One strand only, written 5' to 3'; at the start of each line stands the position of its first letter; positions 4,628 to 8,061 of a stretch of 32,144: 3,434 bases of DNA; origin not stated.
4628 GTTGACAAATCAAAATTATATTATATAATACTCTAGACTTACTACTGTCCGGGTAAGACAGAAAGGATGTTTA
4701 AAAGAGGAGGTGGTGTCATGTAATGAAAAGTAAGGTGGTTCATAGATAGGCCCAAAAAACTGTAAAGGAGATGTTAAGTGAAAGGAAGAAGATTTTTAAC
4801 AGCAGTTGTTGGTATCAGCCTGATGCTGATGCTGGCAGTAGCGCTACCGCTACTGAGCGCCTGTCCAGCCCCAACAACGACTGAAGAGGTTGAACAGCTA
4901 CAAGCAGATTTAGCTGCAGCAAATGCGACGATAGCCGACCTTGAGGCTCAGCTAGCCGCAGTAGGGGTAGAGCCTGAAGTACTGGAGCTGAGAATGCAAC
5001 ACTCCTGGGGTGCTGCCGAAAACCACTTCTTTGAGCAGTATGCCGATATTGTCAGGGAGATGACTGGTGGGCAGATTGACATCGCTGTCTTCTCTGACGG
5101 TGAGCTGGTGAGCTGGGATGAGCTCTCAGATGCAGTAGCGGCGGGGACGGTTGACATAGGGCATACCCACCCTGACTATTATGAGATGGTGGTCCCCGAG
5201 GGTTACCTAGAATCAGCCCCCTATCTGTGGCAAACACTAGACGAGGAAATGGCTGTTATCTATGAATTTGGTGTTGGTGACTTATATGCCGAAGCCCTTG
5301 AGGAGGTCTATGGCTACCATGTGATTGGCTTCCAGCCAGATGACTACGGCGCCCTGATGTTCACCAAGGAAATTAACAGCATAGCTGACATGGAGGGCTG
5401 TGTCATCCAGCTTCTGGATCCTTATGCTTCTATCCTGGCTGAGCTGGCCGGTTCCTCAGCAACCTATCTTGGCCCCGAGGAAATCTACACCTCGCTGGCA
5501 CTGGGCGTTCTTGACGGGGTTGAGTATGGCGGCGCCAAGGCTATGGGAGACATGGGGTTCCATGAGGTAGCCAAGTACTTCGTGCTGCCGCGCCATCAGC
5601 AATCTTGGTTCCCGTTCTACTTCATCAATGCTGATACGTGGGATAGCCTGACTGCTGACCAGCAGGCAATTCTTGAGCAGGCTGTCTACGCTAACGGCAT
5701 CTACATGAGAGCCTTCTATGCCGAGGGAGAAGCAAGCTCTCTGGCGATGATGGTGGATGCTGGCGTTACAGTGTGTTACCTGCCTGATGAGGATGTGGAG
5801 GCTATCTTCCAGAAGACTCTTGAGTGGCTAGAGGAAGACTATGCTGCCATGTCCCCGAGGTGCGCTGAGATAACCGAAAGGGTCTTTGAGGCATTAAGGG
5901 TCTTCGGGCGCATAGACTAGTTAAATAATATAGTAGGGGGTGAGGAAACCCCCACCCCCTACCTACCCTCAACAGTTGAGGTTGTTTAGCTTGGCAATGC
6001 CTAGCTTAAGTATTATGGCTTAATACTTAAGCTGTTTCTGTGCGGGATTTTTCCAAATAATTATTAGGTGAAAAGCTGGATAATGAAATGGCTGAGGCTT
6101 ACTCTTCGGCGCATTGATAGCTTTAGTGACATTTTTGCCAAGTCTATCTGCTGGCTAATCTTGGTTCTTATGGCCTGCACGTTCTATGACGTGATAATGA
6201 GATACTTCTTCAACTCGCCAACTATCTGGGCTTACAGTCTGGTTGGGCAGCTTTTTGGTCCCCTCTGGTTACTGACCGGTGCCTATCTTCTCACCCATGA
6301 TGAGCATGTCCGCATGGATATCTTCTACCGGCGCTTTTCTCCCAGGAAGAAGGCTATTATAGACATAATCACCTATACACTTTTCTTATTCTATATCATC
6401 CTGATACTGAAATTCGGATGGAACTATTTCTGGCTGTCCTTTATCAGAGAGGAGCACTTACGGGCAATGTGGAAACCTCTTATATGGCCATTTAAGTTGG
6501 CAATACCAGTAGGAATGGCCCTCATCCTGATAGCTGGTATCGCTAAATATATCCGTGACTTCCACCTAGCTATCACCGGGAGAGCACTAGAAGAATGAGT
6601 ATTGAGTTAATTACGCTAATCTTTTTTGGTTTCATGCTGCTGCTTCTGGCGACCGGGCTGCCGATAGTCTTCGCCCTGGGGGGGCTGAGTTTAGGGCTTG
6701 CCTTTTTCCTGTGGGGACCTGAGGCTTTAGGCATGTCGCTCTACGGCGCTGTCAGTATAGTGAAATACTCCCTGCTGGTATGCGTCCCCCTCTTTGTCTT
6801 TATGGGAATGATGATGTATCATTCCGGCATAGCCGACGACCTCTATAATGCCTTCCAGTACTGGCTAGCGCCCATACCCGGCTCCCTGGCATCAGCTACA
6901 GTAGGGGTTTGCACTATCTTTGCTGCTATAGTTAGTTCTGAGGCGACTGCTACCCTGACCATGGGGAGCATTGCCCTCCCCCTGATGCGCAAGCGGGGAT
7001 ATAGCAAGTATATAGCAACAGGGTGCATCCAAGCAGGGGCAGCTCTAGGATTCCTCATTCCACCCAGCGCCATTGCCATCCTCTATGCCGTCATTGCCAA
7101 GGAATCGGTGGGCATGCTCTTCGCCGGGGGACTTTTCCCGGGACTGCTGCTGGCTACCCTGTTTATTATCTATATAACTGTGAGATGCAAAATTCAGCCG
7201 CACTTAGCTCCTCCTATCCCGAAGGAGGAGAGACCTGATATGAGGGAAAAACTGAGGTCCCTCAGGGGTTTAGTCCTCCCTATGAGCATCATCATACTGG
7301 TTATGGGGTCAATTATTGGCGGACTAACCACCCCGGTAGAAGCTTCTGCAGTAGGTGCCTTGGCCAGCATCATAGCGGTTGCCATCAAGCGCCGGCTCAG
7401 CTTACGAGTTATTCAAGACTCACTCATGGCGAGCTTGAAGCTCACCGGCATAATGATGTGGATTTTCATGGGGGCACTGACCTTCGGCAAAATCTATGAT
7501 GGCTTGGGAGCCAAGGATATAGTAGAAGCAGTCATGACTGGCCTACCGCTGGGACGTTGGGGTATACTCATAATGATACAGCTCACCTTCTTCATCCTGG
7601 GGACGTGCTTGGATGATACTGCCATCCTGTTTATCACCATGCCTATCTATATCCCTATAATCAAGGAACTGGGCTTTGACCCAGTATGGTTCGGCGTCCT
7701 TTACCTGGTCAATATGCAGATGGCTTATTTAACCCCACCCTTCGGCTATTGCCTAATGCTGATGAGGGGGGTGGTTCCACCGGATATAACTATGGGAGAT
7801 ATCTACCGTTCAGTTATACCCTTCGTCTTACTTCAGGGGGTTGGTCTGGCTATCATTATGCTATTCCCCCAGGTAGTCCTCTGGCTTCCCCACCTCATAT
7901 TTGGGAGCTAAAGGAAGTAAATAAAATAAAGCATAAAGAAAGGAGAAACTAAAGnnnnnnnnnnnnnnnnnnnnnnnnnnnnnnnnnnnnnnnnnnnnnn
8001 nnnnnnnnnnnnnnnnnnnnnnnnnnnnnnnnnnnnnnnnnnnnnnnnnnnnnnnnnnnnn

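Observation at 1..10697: Gene neighbourhood predicts a ferredoxin-linked (tungsten-type AOR) amine / omega-amino-acid oxidation module lacking any NAD-dependent aldehyde dehydrogenase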

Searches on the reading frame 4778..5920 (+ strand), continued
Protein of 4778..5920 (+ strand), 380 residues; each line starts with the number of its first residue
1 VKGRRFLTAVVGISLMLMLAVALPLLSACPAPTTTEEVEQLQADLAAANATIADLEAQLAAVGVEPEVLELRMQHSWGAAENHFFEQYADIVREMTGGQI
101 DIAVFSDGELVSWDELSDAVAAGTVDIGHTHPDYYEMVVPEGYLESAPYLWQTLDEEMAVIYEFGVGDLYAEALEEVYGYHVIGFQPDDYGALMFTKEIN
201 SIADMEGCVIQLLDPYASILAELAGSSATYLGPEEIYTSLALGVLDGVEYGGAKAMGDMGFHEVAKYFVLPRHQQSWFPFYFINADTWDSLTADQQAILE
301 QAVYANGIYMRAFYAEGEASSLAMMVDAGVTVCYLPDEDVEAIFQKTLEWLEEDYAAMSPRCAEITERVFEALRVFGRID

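Call 71: find_encoding_contigs(protein=P0326, flank=7000, max_places=1)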
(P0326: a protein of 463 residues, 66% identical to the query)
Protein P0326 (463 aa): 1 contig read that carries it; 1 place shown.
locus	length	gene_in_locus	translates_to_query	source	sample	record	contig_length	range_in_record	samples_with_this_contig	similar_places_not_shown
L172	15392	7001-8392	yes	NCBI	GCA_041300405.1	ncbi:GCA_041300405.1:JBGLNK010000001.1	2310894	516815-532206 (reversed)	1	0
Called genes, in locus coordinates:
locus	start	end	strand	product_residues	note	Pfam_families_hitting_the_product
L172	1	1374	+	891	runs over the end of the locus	PF01326:PPDK_N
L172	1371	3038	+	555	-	PF01645:Glu_synthase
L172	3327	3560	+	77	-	PF00909:Ammonium_transp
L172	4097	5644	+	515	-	PF00135:COesterase, PF20434:BD-FAE (weak), PF07859:Abhydrolase_3 (faint)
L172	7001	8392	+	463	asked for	PF00202:Aminotran_3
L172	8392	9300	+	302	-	PF00491:Arginase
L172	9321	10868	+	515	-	PF07969:Amidohydro_3, PF01979:Amidohydro_1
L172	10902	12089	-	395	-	PF01327:Pep_deformylase, PF02580:Tyr_Deacylase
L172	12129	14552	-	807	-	PF17764:PriA_3primeBD, PF00270:DEAD, PF04851:ResIII, PF00271:Helicase_C, PF18074:PriA_C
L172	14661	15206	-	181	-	PF01245:Ribosomal_L19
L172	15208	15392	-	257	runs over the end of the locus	PF01746:tRNA_m1G_MT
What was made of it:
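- One PatA-like AT has no AOR nearby (L172; call 71).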

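Call 72: find_encoding_contigs(protein=P0239, flank=7000, max_places=1)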
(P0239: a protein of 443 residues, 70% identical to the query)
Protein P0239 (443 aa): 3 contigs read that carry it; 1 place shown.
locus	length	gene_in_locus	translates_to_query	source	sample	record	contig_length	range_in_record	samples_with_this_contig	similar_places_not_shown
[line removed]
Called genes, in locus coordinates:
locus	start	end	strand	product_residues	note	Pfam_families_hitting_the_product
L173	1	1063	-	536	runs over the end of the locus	PF00474:SSF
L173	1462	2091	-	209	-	-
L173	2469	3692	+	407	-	PF03435:Sacchrp_dh_NADP, PF16653:Sacchrp_dh_C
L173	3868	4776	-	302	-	PF17284:Spermine_synt_N, PF01564:Spermine_synth, PF08241:Methyltransf_11 (weak), PF13649:Methyltransf_25 (weak)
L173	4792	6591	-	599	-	PF13185:GAF_2 (weak), PF00989:PAS, PF08448:PAS_4, PF13426:PAS_9, PF00158:Sigma54_activat, PF14532:Sigma54_activ_2, PF07728:AAA_5 (weak), PF25601:AAA_lid_14, +2 more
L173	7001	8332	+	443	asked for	PF00202:Aminotran_3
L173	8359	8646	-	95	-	-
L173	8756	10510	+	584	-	PF02730:AFOR_N, PF01314:AFOR_C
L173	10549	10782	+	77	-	PF14451:Ub-Mut7C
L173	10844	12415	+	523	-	PF00474:SSF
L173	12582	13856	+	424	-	PF03435:Sacchrp_dh_NADP, PF16653:Sacchrp_dh_C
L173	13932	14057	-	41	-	PF06397:Desulfoferrod_N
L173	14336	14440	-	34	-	-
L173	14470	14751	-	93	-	PF12840:HTH_20, PF01022:HTH_5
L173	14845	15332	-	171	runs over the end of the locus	PF19620:DUF6125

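Call 73: find_encoding_contigs(protein=P0216, flank=7000, max_places=1)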
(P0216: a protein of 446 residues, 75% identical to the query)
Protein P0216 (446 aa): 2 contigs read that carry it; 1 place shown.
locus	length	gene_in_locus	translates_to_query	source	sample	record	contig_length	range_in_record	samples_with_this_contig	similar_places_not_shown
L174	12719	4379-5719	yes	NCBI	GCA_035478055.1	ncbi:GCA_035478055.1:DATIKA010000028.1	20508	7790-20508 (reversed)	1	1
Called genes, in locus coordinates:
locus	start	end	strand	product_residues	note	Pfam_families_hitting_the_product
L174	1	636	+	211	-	PF06050:HGD-D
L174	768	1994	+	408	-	PF00696:AA_kinase, PF01842:ACT, PF22468:ACT_9 (weak), PF13840:ACT_7, PF22468:ACT_9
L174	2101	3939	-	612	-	PF13185:GAF_2 (weak), PF00989:PAS, PF08448:PAS_4 (weak), PF13426:PAS_9, PF00158:Sigma54_activat, PF14532:Sigma54_activ_2, PF07728:AAA_5 (weak), PF25601:AAA_lid_14, +1 more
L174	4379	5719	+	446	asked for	PF00202:Aminotran_3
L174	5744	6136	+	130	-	PF00037:Fer4 (faint), PF12797:Fer4_2 (faint), PF12837:Fer4_6 (faint), PF12838:Fer4_7 (faint), PF13237:Fer4_10 (faint), PF13484:Fer4_16 (faint), PF14697:Fer4_21 (faint), PF13187:Fer4_9 (weak), +4 more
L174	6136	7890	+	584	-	PF02730:AFOR_N, PF01314:AFOR_C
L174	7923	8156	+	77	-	PF14451:Ub-Mut7C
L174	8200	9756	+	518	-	PF00474:SSF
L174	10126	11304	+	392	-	PF02254:TrkA_N (weak), PF03435:Sacchrp_dh_NADP, PF16653:Sacchrp_dh_C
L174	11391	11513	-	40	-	PF06397:Desulfoferrod_N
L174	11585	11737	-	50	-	-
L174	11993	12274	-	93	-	PF12840:HTH_20, PF01022:HTH_5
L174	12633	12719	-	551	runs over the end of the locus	PF00128:Alpha-amylase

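Call 86: predict_structure(alignment_id=A3)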
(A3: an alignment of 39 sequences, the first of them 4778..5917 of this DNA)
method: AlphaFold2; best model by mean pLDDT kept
length: 380 residues; sequences in the alignment: 39
mean_pLDDT: 92.7   pTM: 0.82
mean pLDDT of the five models: 92.7, 91.8, 91.4, 89.9, 89.3
residues with pLDDT >= 90: 311; 70-90: 48; 50-70: 17; < 50: 4
segments of 3 or more residues with pLDDT < 50: 1-3
pLDDT, mean of each block of 10 residues (from residue 1): 60 74 54 82 90 83 83 92 95 97 96 96 98 93 97 96 98 98 96 98 98 97 97 92 97 94 98 96 98 98 96 95 98 98 99 98 99 97
secondary structure, 60 per line:
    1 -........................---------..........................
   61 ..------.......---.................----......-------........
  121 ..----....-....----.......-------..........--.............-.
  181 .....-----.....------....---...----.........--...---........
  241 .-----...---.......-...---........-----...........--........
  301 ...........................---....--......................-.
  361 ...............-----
elements in order: H2-25 H35-62 E69-75 H79-95 E100-105 H113-122 E127-130 H132-135 H140-146 H154-163 H166-178 E180-185 E191-195 H202-205 E209-211 H216-224 E227-229 H233-241 E247-249 H253-259 E267-274 E280-284 H285-290 H293-327 E331-334 H337-358 H360-375

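Call 88: fold_search(model_id=the predicted structure, library=pdb)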
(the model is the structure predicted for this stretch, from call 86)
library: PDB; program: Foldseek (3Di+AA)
matches with E <= 10: 1212; with E <= 0.001: 507
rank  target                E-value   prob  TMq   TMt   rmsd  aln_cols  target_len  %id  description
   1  2zzv_A                4.6e-28  1.00  0.76  0.87   2.0       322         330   24  Crystal Structure of a Periplasmic Substrate Binding Protein in Complex with Calcium and Lactate (released 2009-08-11)
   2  2zzx_D                2.9e-27  1.00  0.75  0.86   2.1       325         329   24  Crystal Structure of a Periplasmic Substrate Binding Protein in Complex with Lactate (released 2009-08-11)
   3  2zzx_C                6.5e-27  1.00  0.75  0.87   2.2       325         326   24  Crystal Structure of a Periplasmic Substrate Binding Protein in Complex with Lactate (released 2009-08-11)
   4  2zzx_B                1.3e-26  1.00  0.76  0.88   2.0       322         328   24  Crystal Structure of a Periplasmic Substrate Binding Protein in Complex with Lactate (released 2009-08-11)
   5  4pe3                  6.0e-25  1.00  0.67  0.79   3.9       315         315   22  CRYSTAL STRUCTURE OF A TRAP PERIPLASMIC SOLUTE BINDING PROTEIN FROM RHODOBACTER SPHAEROIDES (Rsph17029_3620, TARGET EFI- (released 2014-05-14)
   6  4yic_A                5.6e-24  1.00  0.67  0.74   4.6       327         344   24  CRYSTAL STRUCTURE OF A TRAP TRANSPORTER SOLUTE BINDING PROTEIN (IPR025997) FROM BORDETELLA BRONCHISEPTICA RB50 (BB0280 (released 2015-04-01)
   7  4yzz_A                6.7e-24  1.00  0.68  0.76   4.4       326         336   24  Crystal structure of a TRAP transporter solute binding protein (IPR025997) from Bordetella bronchiseptica RB50 (BB0280 (released 2015-05-20)
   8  2cex_D                1.0e-23  1.00  0.67  0.81   3.4       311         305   18  Structure of a sialic acid binding protein (SiaP) in the presence of the sialic acid acid analogue Neu5Ac2en (released 2006-05-15)
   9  2cey                  1.4e-23  1.00  0.68  0.82   3.1       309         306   18  Apo Structure of SiaP (released 2006-05-15)
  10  4yic_B                1.4e-23  1.00  0.67  0.74   4.5       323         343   23  CRYSTAL STRUCTURE OF A TRAP TRANSPORTER SOLUTE BINDING PROTEIN (IPR025997) FROM BORDETELLA BRONCHISEPTICA RB50 (BB0280 (released 2015-04-01)
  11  9fvb_A                2.6e-23  1.00  0.66  0.81   3.6       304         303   19  Crystal structure of VcSiaP in complex with a VHH antibody (VHH_VcP#2) (released 2024-11-06)
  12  4mag                  2.9e-23  1.00  0.65  0.79   3.5       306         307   20  Crystal structure of the Periplasmic Sialic Acid Binding Protein from Vibrio Cholerea (released 2014-07-02)
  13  7ug8_B                3.3e-23  1.00  0.72  0.83   3.4       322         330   23  Crystal structure of a solute receptor from Synechococcus CC9311 in complex with alpha-ketovaleric and calcium (released 2023-04-19)
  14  4p47                  4.1e-23  1.00  0.70  0.82   3.2       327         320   23  CRYSTAL STRUCTURE OF A TRAP PERIPLASMIC SOLUTE BINDING PROTEIN FROM OCHROBACTRUM ANTHROPI (Oant_4429), TARGET EFI-510151 (released 2014-04-23)
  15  7t3e_A                5.2e-23  1.00  0.68  0.85   3.2       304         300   19  Structure of the sialic acid bound Tripartite ATP-independent Periplasmic (TRAP) periplasmic component SiaP from Photo (released 2022-12-14)
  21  2cex_B                7.4e-23  1.00  0.70  0.85   2.7       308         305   18  Structure of a sialic acid binding protein (SiaP) in the presence of the sialic acid acid analogue Neu5Ac2en (released 2006-05-15)
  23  2hzk_B                7.9e-23  1.00  0.72  0.81   2.5       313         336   24  Crystal structures of a sodium-alpha-keto acid binding subunit from a TRAP transporter in its open form (released 2007-04-03)
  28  7ug8_A                1.2e-22  1.00  0.73  0.84   2.7       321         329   23  Crystal structure of a solute receptor from Synechococcus CC9311 in complex with alpha-ketovaleric and calcium (released 2023-04-19)
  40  2cex_A                1.6e-22  1.00  0.64  0.78   3.9       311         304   18  Structure of a sialic acid binding protein (SiaP) in the presence of the sialic acid acid analogue Neu5Ac2en (released 2006-05-15)
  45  2hzk_D                2.9e-22  1.00  0.72  0.80   3.5       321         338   24  Crystal structures of a sodium-alpha-keto acid binding subunit from a TRAP transporter in its open form (released 2007-04-03)
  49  2hzk_A                4.3e-22  1.00  0.73  0.82   2.8       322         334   24  Crystal structures of a sodium-alpha-keto acid binding subunit from a TRAP transporter in its open form (released 2007-04-03)
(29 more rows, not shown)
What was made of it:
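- Its best structural matches are Ca/Na-dependent keto-acid and lactate binders (call 88). The best structural neighbours are Ca/Na-dependent lactate and alpha-keto-acid binders (2zzv, 2hzk, 7ug8; call 88).
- Tried and rejected: All hits are 25% identical or less and bind acids (call 88).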

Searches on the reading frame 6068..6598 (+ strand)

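Call 6: search_protein_families(library=pfam, proteins=[window:6068-6598:+])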
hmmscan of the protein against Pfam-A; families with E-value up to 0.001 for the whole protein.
window:6068-6598:+ (176 aa): 1 family
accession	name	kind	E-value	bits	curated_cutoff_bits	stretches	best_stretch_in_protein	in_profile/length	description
PF04290.18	DctQ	-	3.2e-28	98.7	28.3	1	34-165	1-130/132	Tripartite ATP-independent periplasmic transporters, DctQ component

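Call 8: search_protein_families(library=ncbifam, proteins=[window:6068-6598:+], max_evalue=0.00001)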
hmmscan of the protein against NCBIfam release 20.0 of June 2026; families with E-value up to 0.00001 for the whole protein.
window:6068-6598:+ (176 aa): 0 families

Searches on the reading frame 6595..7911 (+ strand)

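Call 6: search_protein_families(library=pfam, proteins=[window:6595-7911:+])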
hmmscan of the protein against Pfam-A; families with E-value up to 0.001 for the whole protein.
window:6595-7911:+ (438 aa): 1 family
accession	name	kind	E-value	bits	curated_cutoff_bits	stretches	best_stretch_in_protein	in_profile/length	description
PF06808.19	DctM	-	5.2e-73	246.7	23.8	1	11-426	1-412/413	Tripartite ATP-independent periplasmic transporter, DctM component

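Call 8: search_protein_families(library=ncbifam, proteins=[window:6595-7911:+], max_evalue=0.00001)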
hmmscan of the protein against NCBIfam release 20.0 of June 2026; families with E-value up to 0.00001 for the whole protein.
window:6595-7911:+ (438 aa): 3 families
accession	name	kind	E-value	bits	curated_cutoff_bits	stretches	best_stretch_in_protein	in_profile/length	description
TIGR00786.1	dctM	subfamily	6.5e-90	301.8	268.45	1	21-432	1-405/405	TRAP transporter large permease subunit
NF011634.1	PRK15060.1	equivalog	2.9e-35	122.1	800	1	7-428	3-417/425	2,3-diketo-L-gulonate TRAP transporter large permease YiaN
TIGR02123.1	TRAP_fused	subfamily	1.2e-12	47.4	320.65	1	48-384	158-493/615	TRAP transporter fused permease subunit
